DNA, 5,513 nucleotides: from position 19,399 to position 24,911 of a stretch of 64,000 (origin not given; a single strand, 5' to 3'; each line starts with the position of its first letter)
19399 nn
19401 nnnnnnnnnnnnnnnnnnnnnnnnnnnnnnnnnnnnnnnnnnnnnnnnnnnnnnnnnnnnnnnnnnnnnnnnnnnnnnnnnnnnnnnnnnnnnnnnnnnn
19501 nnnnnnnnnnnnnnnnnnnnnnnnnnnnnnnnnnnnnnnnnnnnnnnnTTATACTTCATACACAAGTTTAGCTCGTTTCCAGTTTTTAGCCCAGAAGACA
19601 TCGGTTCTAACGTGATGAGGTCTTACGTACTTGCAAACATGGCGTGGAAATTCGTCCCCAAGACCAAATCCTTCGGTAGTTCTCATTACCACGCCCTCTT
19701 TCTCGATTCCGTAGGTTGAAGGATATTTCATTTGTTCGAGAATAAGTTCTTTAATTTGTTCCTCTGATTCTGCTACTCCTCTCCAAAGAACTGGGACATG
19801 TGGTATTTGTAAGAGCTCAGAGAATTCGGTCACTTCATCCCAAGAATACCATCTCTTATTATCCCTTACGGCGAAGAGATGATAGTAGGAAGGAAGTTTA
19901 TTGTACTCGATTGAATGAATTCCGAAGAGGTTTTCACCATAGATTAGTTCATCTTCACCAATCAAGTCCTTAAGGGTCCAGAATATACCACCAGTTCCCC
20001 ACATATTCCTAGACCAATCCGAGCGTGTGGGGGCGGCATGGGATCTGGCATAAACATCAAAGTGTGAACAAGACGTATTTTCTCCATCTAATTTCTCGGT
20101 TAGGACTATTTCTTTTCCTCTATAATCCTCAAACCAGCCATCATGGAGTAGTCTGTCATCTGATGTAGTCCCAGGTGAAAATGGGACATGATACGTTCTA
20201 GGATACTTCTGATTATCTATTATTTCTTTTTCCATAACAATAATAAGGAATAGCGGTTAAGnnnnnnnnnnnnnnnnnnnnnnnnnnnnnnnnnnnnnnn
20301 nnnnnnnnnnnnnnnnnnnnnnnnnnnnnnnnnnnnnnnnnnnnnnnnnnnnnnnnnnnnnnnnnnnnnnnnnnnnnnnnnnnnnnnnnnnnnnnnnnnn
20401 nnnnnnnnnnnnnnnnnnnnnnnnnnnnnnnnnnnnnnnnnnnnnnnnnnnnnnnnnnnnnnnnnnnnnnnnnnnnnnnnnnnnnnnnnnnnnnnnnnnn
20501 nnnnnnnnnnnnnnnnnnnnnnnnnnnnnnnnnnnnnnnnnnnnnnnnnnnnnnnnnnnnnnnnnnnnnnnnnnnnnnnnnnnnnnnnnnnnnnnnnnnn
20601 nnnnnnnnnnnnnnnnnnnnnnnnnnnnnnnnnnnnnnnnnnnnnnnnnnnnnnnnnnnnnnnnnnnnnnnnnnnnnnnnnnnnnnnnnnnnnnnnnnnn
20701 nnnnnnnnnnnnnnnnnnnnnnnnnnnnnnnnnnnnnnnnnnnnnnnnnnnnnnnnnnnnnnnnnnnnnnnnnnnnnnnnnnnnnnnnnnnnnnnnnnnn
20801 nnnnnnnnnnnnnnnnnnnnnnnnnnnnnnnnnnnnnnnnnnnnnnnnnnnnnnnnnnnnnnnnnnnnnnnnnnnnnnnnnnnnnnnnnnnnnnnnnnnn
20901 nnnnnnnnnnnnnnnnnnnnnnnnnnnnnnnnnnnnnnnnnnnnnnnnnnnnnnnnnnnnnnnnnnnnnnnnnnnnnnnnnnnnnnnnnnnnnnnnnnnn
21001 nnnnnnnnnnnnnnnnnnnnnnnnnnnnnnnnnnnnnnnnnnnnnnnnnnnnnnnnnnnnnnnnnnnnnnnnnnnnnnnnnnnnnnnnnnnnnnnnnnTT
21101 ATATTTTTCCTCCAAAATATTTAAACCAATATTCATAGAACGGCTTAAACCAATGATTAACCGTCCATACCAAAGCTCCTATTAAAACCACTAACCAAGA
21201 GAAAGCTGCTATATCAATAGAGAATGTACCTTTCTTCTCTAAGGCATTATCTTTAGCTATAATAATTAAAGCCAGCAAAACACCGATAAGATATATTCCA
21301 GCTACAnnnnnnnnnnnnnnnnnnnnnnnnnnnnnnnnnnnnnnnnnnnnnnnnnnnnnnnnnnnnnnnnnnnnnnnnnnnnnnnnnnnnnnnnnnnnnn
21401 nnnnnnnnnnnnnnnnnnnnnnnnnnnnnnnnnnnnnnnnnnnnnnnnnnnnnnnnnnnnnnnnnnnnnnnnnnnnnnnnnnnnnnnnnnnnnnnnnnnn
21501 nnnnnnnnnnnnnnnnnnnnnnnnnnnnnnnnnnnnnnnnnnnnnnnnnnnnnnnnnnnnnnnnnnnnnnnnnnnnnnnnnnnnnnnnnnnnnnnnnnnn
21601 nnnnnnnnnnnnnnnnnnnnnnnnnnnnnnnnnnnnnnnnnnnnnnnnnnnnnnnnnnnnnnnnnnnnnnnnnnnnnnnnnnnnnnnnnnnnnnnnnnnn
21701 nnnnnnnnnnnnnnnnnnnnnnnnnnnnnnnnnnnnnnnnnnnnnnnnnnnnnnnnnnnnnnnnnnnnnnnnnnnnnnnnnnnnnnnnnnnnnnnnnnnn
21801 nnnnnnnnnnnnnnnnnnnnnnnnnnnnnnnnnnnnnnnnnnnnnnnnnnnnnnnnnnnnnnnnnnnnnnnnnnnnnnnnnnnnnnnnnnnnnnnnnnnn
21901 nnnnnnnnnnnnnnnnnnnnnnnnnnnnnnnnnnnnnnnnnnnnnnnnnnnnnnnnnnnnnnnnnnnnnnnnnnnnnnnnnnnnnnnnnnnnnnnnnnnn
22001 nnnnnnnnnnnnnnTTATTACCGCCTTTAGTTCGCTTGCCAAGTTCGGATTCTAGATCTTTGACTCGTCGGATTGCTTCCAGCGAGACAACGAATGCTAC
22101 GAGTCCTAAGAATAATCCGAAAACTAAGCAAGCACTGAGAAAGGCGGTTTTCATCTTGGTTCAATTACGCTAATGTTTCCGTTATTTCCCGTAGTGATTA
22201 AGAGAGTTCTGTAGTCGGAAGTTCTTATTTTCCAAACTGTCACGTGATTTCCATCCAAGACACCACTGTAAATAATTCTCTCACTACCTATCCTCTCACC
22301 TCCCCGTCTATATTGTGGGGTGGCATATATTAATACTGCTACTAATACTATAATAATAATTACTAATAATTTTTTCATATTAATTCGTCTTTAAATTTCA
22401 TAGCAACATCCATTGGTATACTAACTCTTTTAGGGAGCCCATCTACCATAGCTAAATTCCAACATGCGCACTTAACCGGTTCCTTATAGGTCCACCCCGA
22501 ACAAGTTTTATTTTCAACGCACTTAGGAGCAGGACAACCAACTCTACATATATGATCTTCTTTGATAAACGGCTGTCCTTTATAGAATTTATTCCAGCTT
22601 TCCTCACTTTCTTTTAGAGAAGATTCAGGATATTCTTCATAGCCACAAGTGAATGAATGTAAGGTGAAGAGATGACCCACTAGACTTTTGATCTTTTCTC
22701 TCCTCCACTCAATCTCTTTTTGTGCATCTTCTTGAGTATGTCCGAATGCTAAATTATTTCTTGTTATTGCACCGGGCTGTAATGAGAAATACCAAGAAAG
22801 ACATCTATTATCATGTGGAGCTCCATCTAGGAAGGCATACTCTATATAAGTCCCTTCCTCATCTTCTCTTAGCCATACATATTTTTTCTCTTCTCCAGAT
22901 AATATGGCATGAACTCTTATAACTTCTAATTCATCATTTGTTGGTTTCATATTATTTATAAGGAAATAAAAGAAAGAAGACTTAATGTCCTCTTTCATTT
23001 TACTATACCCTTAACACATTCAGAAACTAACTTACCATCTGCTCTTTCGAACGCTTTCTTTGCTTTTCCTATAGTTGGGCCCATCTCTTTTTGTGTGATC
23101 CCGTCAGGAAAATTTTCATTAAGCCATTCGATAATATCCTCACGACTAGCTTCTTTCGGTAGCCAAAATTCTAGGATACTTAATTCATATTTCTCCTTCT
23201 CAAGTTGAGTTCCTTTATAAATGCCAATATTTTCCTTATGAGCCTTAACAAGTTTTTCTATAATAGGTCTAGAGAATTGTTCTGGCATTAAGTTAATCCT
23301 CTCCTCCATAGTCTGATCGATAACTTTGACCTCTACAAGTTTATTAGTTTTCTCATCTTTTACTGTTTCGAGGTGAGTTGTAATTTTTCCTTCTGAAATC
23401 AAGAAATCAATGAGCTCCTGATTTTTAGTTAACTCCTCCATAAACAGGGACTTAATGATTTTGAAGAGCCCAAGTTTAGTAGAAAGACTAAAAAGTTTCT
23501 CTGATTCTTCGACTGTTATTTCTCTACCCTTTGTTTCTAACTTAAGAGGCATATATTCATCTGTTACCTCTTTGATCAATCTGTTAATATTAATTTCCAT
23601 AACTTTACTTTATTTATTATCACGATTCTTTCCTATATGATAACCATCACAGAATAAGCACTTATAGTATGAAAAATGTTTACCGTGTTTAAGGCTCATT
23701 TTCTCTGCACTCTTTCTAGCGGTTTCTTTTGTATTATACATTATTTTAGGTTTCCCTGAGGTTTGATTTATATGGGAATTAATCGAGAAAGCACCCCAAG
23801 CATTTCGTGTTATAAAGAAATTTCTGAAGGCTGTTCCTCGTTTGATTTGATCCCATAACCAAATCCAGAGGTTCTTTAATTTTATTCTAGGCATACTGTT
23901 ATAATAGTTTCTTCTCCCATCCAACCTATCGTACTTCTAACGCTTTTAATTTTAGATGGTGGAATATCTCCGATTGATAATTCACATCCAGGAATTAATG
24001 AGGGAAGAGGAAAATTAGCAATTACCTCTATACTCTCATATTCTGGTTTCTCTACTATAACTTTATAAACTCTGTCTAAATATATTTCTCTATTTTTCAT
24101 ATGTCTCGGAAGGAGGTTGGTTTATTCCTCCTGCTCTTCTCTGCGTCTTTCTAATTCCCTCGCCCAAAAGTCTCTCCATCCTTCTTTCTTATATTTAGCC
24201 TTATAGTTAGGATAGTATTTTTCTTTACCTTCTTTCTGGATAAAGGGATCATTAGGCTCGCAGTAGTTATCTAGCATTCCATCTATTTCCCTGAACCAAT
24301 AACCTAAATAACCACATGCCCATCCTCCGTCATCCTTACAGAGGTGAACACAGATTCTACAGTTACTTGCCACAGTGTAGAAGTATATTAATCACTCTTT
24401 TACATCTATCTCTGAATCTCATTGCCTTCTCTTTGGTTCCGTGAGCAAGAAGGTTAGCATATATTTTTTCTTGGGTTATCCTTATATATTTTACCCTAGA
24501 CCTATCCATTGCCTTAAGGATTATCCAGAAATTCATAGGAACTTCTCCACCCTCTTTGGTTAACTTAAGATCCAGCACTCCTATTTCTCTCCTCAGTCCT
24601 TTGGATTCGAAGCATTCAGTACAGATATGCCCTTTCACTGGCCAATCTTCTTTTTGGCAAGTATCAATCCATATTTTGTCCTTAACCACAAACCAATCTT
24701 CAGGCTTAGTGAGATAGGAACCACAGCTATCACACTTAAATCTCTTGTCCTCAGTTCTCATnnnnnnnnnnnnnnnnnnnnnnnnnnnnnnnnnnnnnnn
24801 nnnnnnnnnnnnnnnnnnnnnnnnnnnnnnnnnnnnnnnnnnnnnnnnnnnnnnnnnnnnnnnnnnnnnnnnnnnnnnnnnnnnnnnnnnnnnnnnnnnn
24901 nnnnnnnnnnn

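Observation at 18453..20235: RNA repair pair: HD-Pnk end-healing enzyme + ATP-dependent RNA ligase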

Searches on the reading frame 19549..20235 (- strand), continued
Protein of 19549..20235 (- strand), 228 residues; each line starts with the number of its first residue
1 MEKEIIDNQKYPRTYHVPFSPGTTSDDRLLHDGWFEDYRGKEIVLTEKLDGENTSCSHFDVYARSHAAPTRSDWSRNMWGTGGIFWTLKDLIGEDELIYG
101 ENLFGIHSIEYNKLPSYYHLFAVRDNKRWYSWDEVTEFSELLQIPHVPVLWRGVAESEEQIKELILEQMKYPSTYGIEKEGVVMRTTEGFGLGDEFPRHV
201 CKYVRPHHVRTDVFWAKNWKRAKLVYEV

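Call 42: find_related_loci(query=A1, collection=viral_contigs, flank=6000)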
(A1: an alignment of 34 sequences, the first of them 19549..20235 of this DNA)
Query A1 (228 aa) in viral_contigs; peptide patterns used: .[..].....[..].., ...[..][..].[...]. (x = any residue, [..] = any of these).
68 stretches matched a pattern; 63 encode a relative of the query (tblastn E <= 1e-3); 62 distinct loci.
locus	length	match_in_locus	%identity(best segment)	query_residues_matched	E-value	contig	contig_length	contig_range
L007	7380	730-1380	63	10-225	5e-92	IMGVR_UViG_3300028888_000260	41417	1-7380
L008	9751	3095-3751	61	8-227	9e-92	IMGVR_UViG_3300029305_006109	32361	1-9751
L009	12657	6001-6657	61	9-226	7e-90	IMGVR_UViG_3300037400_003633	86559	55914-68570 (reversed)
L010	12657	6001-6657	60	8-225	5e-89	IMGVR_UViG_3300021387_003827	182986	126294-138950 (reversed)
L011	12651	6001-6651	61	8-225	7e-88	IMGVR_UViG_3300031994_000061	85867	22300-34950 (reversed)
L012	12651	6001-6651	61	8-225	7e-88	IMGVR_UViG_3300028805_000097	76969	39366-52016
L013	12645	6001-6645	60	10-225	2e-87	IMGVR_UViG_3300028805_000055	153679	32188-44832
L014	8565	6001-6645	60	10-225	2e-87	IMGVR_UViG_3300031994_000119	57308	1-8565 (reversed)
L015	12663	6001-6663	56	4-225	3e-86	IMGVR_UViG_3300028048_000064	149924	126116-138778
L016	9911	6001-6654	60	9-225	5e-85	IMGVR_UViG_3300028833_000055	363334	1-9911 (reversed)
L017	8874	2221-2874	60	9-225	5e-85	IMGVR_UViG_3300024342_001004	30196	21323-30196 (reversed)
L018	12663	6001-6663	59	5-224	4e-84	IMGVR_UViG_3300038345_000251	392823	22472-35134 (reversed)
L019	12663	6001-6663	56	5-225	5e-84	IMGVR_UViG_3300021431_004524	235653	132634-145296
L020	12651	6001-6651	58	10-224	5e-83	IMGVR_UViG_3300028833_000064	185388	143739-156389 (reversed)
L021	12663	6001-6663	57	3-225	3e-83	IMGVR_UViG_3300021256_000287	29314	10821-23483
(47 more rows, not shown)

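Call 43: find_related_loci(query=A1, collection=genome_contigs, flank=6000)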
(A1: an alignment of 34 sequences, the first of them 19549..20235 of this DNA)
Query A1 (228 aa) in genome_contigs; peptide patterns used: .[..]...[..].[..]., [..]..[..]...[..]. (x = any residue, [..] = any of these).
600 stretches matched a pattern (row limit reached: there are more); 549 encode a relative of the query (tblastn E <= 1e-3); the best 80 are kept; 80 distinct loci.
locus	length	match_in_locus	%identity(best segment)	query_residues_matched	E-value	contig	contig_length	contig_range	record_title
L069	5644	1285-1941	50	1-227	2e-64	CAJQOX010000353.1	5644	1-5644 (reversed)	MAG: uncultured Aureispira sp. isolate 3_20180319_Bin_20180319_Bin_197_1 genome assembly, contig: c_000011083192, whole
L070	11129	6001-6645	48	5-227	5e-64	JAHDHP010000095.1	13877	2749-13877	MAG: Bacteroidetes bacterium isolate MAG-72 RZ_12643, whole genome shotgun sequence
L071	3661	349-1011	48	6-227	2e-62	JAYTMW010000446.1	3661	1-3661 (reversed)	MAG: Saprospiraceae bacterium isolate GFS_3826 GFS_3826_445, whole genome shotgun sequence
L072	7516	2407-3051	49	5-227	1e-62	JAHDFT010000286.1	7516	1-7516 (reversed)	MAG: Bacteroidetes bacterium isolate MAG-29 RZ_26993, whole genome shotgun sequence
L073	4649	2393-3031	49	5-225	9e-62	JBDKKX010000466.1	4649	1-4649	MAG: Bacteroidota bacterium isolate hopbrook_2019_sw_WHONDRS-S19S_0012_A_bin.2 scaffold_0001879, whole genome shotgun se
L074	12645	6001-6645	50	5-227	2e-61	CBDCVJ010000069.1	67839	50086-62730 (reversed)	MAG: Saprospiraceae bacterium isolate a45c6890-a578-4b9d-91b3-fd16a54b2d64 genome assembly, contig: contig_69, whole gen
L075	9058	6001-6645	51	5-227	2e-60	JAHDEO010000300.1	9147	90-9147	MAG: Saprospiraceae bacterium isolate MAG-183 RZ_21269, whole genome shotgun sequence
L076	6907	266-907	50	6-227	3e-60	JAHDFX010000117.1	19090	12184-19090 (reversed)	MAG: Saprospiraceae bacterium isolate MAG-32 RZ_8151, whole genome shotgun sequence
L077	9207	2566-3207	49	3-224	5e-60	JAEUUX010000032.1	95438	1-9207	MAG: Chitinophagales bacterium isolate new MAG-366 k141_4445719, whole genome shotgun sequence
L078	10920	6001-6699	46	3-227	3e-59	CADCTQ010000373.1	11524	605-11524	MAG: uncultured Cytophagales bacterium isolate AVDCRST_MAG56 genome assembly, contig: NODE355, whole genome shotgun sequ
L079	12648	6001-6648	46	3-226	5e-59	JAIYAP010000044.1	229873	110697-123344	MAG: Saprospiraceae bacterium isolate E1_MAG_00004 pond_E1_MAG_00004_000000000083, whole genome shotgun sequence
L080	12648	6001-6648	48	4-227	1e-58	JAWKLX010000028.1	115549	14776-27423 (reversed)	MAG: Saprospiraceae bacterium isolate ABC1.32 ABC1.32.fa-28, whole genome shotgun sequence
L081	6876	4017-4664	46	3-226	1e-58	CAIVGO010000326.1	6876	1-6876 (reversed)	MAG: uncultured Bacteroidetes bacterium isolate Ja1_bin-1389 genome assembly, contig: bin-1389:326/840, whole genome sho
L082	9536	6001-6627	47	8-224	1e-57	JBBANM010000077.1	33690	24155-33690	MAG: Saprospiraceae bacterium isolate EUL_115 ctg77-EUL_115, whole genome shotgun sequence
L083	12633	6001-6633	47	9-227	1e-57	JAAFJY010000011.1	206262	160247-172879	MAG: Chitinophagales bacterium isolate bin19.concoct.ball.100 WN_Chitinophagales_7_scaffold_11, whole genome shotgun seq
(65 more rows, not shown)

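Call 57: search_solved_structures(query=A1, max_evalue=10, show_alignments=2)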
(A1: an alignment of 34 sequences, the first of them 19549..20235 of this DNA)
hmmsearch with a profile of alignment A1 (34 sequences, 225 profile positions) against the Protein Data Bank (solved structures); distinct sequences matched with E-value up to 10: 4.
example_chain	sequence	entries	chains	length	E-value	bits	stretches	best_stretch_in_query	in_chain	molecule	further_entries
3qwu_A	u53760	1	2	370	0.049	16.5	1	42-185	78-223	DNA ligase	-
4bed_B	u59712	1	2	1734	0.27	14.1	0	93-133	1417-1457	HEMOCYANIN KLH1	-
8tow_O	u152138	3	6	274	1.1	12.2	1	111-186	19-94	Photosystem II manganese-stabilizing polypeptide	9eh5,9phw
4yd9_B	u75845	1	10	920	3.7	10.4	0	92-134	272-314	hemocyanin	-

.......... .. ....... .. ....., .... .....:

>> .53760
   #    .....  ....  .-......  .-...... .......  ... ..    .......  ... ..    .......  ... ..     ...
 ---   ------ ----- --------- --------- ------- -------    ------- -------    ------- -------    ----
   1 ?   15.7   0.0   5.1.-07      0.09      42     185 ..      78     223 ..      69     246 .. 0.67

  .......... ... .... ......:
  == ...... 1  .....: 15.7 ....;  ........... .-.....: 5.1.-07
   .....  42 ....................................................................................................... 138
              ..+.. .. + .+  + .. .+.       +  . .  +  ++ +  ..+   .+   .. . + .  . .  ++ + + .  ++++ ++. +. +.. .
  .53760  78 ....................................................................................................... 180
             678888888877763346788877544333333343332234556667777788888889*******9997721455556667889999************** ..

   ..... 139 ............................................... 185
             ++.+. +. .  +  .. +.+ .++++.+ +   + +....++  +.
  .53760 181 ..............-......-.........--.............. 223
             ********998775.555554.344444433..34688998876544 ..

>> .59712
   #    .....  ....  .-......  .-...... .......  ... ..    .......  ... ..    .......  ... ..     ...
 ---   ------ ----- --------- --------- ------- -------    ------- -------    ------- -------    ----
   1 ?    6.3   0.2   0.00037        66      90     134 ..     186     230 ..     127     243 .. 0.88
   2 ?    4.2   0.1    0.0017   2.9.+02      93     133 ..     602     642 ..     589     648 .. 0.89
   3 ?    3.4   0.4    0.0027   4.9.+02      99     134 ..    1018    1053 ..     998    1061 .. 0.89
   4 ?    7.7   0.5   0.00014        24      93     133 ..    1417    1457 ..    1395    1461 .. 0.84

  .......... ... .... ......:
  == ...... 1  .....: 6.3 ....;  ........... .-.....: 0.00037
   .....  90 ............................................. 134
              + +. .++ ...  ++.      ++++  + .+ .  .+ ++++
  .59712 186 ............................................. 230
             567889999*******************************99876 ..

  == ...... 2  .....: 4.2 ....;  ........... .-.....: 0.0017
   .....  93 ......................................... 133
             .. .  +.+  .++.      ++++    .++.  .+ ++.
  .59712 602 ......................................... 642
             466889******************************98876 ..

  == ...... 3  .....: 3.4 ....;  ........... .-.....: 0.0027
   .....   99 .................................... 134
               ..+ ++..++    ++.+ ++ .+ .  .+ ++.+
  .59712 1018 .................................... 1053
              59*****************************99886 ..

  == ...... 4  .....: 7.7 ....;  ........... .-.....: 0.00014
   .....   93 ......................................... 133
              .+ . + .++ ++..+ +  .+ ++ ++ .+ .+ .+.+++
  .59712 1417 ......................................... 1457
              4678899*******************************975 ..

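Call 71: search_protein_families(library=padloc, proteins=[window:19549-20235:-], max_evalue=0.001)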
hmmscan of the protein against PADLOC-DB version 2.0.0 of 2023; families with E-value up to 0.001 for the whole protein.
window:19549-20235:- (228 aa): 0 families

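Call 86: fold_search(model_id=the predicted structure, library=viral)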
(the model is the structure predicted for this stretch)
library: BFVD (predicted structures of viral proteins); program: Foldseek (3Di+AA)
matches with E <= 10: 328; with E <= 0.001: 87
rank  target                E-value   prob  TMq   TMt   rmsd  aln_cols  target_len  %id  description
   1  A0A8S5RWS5            1.0e-16  1.00  0.73  0.81   2.5       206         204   27  Ligase [Siphoviridae sp. ctHip2]
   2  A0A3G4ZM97            2.3e-11  1.00  0.71  0.21   3.9       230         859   24  Uncharacterized protein [Terrestrivirus sp.]
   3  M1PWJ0                2.4e-09  1.00  0.53  0.41   5.7       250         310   21  (no name in the UniProt tables at hand)
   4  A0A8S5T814            3.9e-09  1.00  0.64  0.48   4.7       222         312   20  RNA ligase [Podoviridae sp. ctU557]
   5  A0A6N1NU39            5.3e-09  1.00  0.59  0.40   4.9       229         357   19  RNA ligase domain-containing protein [Tupanvirus deep ocean]
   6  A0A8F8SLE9            1.2e-08  1.00  0.63  0.48   4.3       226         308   17  (no name in the UniProt tables at hand)
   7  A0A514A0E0            2.2e-08  1.00  0.60  0.46   6.0       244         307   19  Putative RNA ligase 2 [Aeromonas phage LAh_8]
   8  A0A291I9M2            1.1e-07  1.00  0.54  0.41   7.0       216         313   19  Putative DNA ligase [Lactobacillus phage LpeD]
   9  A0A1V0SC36            1.5e-07  1.00  0.54  0.54   7.5       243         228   16  RNA ligase [Catovirus CTV1]
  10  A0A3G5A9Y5            2.3e-07  1.00  0.59  0.37   5.1       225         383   13  Uncharacterized protein [Hyperionvirus sp.]
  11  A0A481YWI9            3.4e-07  1.00  0.52  0.35   7.0       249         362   18  RNA ligase 2 [Marseillevirus LCMAC103]
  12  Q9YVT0                4.1e-07  1.00  0.50  0.25   7.5       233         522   18  ORF MSV162 putative NAD+ dependent DNA ligase, similar to Thermus thermophilus SW:P26996 [Melanoplus sanguinipes entomopoxvirus]
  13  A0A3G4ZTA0            4.9e-07  1.00  0.47  0.39   8.0       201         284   15  Ligase 2 [Edafosvirus sp.]
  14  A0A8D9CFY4            1.2e-06  1.00  0.56  0.31   5.4       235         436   14  Uncharacterized protein [uncultured marine phage]
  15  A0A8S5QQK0            1.2e-06  1.00  0.48  0.31   6.5       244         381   15  DNA ligase [Siphoviridae sp. ctE6L85]
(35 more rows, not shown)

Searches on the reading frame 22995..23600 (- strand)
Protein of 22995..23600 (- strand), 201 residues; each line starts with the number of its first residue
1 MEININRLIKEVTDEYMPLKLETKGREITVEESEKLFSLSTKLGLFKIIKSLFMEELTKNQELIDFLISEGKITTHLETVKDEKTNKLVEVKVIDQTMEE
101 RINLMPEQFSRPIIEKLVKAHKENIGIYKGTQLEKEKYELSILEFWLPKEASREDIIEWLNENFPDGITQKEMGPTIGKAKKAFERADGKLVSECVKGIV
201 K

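Call 60: search_protein_families(library=pfam, proteins=[window:22995-23600:-], max_evalue=0.001)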
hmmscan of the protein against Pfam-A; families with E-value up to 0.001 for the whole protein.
window:22995-23600:- (201 aa): 1 family
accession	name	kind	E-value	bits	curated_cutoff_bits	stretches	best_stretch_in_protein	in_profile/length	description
PF09424.15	YqeY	-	4.7e-10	40.2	27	1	85-197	22-140/143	Yqey-like protein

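Call 64: search_protein_families(library=phrogs, proteins=[window:22995-23600:-], max_evalue=0.001)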
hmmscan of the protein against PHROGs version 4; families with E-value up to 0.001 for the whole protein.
window:22995-23600:- (201 aa): 1 family
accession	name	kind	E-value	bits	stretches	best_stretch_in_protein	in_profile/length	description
phrog_1460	-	DNA, RNA and nucleotide metabolism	2.3e-08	35.2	1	112-197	48-137/140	tRNA amidotransferase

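Call 71: search_protein_families(library=padloc, proteins=[window:22995-23600:-], max_evalue=0.001)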
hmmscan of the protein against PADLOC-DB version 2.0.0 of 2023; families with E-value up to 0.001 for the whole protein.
window:22995-23600:- (201 aa): 1 family
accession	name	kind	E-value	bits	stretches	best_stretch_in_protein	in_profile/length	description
PDLC02450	BrxA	-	0.00032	18.2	0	14-111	53-149/259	BrxA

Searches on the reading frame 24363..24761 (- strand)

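Call 64: search_protein_families(library=phrogs, proteins=[window:24363-24761:-], max_evalue=0.001)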
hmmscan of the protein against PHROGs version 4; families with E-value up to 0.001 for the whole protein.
window:24363-24761:- (132 aa): 1 family
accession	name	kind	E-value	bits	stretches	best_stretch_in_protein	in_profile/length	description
phrog_6053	-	unknown function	6.9e-06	27.1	1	2-67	24-80/96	-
